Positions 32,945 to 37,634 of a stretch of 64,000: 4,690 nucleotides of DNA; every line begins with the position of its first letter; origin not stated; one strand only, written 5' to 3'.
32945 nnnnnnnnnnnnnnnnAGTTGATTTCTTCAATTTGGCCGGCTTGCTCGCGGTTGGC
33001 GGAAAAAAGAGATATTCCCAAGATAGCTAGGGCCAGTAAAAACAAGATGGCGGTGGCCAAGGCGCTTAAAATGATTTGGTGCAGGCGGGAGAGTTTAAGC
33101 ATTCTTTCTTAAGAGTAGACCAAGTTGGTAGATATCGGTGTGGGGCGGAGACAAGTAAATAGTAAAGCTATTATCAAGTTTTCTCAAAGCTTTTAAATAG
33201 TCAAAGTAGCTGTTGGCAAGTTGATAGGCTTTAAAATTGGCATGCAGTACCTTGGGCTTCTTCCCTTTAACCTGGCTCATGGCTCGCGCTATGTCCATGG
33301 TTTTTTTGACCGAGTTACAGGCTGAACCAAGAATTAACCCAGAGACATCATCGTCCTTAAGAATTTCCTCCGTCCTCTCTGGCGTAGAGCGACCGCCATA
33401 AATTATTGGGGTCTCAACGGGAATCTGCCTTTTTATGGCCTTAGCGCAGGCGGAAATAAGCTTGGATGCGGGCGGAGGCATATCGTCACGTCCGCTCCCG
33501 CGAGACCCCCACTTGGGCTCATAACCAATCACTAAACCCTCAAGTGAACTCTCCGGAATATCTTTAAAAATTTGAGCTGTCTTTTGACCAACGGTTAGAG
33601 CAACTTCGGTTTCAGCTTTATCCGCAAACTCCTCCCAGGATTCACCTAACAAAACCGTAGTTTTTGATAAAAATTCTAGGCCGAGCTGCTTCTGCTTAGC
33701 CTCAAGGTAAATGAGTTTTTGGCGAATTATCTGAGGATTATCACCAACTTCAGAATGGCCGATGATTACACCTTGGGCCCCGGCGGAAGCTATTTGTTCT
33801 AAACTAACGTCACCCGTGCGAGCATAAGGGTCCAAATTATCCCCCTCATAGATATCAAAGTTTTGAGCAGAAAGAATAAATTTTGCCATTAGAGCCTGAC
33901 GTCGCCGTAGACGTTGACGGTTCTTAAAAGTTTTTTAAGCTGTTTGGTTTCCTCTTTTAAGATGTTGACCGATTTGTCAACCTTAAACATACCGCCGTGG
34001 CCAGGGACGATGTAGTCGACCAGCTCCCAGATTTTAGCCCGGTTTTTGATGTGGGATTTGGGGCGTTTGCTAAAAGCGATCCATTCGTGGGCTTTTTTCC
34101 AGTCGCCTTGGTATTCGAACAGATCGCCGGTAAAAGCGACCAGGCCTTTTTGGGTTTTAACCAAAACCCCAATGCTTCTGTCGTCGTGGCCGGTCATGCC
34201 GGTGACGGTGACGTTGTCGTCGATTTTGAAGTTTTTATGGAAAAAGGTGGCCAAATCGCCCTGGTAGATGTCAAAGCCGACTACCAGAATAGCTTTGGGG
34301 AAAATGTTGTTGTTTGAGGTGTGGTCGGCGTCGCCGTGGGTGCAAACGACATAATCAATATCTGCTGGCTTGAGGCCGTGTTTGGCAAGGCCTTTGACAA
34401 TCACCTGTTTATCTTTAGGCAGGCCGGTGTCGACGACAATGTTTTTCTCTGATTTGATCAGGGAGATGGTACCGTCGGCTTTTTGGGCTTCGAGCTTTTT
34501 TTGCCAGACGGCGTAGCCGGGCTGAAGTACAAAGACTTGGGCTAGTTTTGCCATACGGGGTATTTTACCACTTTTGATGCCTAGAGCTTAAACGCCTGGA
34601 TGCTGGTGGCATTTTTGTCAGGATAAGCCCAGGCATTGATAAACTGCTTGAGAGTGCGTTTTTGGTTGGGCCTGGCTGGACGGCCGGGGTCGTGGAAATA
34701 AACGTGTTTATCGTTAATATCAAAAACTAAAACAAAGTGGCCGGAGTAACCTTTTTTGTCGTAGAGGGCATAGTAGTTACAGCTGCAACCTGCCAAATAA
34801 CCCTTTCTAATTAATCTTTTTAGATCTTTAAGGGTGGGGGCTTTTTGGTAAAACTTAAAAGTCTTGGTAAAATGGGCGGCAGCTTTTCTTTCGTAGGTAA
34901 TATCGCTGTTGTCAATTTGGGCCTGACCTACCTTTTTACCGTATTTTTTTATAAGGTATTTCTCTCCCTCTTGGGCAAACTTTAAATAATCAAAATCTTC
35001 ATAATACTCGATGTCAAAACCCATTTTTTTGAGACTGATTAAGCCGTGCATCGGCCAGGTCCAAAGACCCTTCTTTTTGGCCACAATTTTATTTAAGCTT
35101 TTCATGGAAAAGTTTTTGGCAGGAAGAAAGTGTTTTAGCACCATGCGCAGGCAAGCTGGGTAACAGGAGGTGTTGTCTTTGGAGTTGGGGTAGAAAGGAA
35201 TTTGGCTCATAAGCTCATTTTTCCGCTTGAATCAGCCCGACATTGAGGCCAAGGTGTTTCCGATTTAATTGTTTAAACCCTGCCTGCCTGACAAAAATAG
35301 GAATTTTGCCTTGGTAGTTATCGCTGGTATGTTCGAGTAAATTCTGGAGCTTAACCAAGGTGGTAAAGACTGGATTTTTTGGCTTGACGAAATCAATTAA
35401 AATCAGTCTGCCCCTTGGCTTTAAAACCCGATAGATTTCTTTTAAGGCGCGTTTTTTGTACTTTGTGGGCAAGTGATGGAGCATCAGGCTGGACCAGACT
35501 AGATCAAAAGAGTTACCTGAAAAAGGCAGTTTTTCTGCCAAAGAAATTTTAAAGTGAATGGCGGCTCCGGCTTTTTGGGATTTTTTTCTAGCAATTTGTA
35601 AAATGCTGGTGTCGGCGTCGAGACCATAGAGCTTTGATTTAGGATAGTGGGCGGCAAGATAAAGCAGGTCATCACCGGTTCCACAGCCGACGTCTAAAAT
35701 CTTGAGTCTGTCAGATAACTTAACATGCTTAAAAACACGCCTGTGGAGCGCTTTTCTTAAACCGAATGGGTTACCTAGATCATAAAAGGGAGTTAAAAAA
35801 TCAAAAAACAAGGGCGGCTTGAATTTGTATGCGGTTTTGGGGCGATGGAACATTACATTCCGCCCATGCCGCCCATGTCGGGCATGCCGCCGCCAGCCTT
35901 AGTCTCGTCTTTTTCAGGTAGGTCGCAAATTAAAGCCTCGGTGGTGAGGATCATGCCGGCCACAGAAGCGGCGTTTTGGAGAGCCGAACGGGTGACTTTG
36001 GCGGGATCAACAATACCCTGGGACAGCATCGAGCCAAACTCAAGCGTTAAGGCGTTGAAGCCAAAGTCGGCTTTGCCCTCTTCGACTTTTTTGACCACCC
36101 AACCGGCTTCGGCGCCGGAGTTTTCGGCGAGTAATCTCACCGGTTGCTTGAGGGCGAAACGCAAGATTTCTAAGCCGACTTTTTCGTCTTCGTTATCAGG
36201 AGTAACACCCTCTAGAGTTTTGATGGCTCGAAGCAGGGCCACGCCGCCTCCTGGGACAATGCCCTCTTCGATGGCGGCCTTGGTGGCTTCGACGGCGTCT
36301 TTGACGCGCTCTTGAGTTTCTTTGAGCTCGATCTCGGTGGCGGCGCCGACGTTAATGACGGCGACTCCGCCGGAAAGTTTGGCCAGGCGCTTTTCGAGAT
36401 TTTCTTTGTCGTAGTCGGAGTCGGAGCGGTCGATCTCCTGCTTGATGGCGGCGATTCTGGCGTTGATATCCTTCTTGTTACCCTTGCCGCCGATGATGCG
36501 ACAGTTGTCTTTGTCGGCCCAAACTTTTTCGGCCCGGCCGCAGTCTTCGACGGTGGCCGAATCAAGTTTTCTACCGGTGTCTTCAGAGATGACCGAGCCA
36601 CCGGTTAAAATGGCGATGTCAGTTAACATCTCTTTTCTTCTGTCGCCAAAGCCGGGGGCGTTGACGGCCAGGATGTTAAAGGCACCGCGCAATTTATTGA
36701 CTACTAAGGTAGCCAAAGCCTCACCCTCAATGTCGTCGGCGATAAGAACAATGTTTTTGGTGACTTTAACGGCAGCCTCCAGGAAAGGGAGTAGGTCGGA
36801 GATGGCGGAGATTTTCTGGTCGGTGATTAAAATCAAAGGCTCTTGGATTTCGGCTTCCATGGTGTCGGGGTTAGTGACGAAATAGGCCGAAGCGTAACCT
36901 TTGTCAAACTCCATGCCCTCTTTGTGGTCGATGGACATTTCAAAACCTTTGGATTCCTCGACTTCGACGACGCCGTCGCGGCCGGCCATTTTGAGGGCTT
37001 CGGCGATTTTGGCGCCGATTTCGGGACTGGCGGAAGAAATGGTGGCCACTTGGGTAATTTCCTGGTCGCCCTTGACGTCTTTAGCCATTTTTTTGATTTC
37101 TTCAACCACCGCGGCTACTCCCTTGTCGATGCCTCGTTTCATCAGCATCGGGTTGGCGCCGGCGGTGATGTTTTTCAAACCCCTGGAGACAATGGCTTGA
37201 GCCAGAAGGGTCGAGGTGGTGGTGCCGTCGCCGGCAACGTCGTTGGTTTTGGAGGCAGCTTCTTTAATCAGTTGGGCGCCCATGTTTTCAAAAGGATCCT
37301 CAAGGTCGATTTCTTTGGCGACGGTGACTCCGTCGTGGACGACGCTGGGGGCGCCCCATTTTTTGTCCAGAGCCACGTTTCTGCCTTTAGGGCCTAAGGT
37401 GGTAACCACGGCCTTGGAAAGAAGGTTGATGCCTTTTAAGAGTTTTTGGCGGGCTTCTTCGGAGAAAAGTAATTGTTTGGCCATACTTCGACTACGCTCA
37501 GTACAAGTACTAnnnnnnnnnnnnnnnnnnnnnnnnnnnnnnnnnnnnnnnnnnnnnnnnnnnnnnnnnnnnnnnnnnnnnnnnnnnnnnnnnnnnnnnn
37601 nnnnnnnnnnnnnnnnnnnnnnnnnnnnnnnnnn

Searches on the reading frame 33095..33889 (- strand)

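Call 11: search_protein_families(library=pfam, proteins=[window:33095-33889:-], max_evalue=0.001)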
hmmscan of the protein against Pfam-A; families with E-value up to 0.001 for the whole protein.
window:33095-33889:- (264 aa): 1 family
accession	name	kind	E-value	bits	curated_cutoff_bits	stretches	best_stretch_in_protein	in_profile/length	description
PF00121.24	TIM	-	5e-22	79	20.1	1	22-203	68-244/245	Triosephosphate isomerase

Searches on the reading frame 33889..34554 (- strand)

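Call 11: search_protein_families(library=pfam, proteins=[window:33889-34554:-], max_evalue=0.001)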
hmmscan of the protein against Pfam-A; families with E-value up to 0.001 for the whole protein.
window:33889-34554:- (221 aa): 2 families
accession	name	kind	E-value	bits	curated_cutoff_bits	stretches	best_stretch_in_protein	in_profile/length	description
PF00753.33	Lactamase_B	-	1.3e-14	55.1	22.7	1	30-89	8-67/196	Metallo-beta-lactamase superfamily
PF12706.13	Lactamase_B_2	-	0.00021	21.4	27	0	38-129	2-99/200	Beta-lactamase superfamily domain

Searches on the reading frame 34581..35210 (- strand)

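Call 11: search_protein_families(library=pfam, proteins=[window:34581-35210:-], max_evalue=0.001)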
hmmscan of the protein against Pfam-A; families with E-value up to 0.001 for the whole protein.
window:34581-35210:- (209 aa): 4 families
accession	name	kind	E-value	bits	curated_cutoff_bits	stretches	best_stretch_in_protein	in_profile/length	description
PF03412.21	Peptidase_C39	-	1.1e-06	28.9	22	0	148-194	78-121/133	Peptidase C39 family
PF13529.12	Peptidase_C39_2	-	3.2e-06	28.2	24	1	4-175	3-142/143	Peptidase_C39 like family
PF11814.14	DUF3335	-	2.2e-05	24.5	25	0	118-183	110-173/206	Peptidase_C39 like family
PF09778.15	Guanylate_cyc_2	-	0.00087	19.1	28.1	0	16-179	12-186/212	Guanylylate cyclase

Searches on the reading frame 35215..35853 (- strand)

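Call 11: search_protein_families(library=pfam, proteins=[window:35215-35853:-], max_evalue=0.001)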
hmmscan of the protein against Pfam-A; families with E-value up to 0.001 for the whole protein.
window:35215-35853:- (212 aa): 16 families
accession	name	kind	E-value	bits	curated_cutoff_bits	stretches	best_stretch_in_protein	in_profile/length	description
PF13649.12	Methyltransf_25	-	8.4e-27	94.1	27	1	52-148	1-97/97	Methyltransferase domain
PF08241.18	Methyltransf_11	-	6.1e-26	91.3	21.2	1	53-152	1-95/95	Methyltransferase domain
PF13847.12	Methyltransf_31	-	7e-23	81.4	27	1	47-178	2-124/145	Methyltransferase domain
PF01209.24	Ubie_methyltran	-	7e-20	71.8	20.1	1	30-164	29-163/233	ubiE/COQ5 methyltransferase family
PF08242.18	Methyltransf_12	-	8.6e-19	68.5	30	1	53-150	1-98/98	Methyltransferase domain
PF13489.12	Methyltransf_23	-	4.2e-12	46.5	27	1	46-157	20-121/164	Methyltransferase domain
PF00891.24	Methyltransf_2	-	6.4e-10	39.2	22.3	1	37-172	51-184/210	O-methyltransferase domain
PF02353.26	CMAS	-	1.3e-06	28.4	27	1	38-157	52-169/273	Mycolic acid cyclopropane synthetase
PF05175.20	MTS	-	1e-05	25.7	23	1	45-153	28-139/170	Methyltransferase small domain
PF20922.3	Anamorsin_N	-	1.4e-05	25.3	27.1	1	108-160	41-95/163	Anamorsin, N-terminal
PF06080.18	DUF938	-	2.4e-05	24.6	27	1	47-152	23-137/202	Protein of unknown function (DUF938)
PF03848.20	TehB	-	4.6e-05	23.4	20.4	1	35-151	17-131/193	Tellurite resistance protein TehB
PF08003.17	Methyltransf_9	-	4.8e-05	22.9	23.8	1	38-154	105-219/315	Protein of unknown function (DUF1698)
PF06325.19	PrmA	-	7.2e-05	22.9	22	1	48-152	162-258/296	Ribosomal protein L11 methyltransferase (PrmA)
PF01739.24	CheR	-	8.9e-05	22.4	27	0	34-91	17-83/195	CheR methyltransferase, SAM binding domain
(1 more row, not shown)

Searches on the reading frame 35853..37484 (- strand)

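Call 11: search_protein_families(library=pfam, proteins=[window:35853-37484:-], max_evalue=0.001)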
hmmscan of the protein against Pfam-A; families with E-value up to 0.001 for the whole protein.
window:35853-37484:- (543 aa): 1 family
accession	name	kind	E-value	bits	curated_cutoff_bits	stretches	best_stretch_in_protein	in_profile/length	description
PF00118.29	Cpn60_TCP1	-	2.5e-67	228.1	34.3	1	22-519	1-486/490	TCP-1/cpn60 chaperonin family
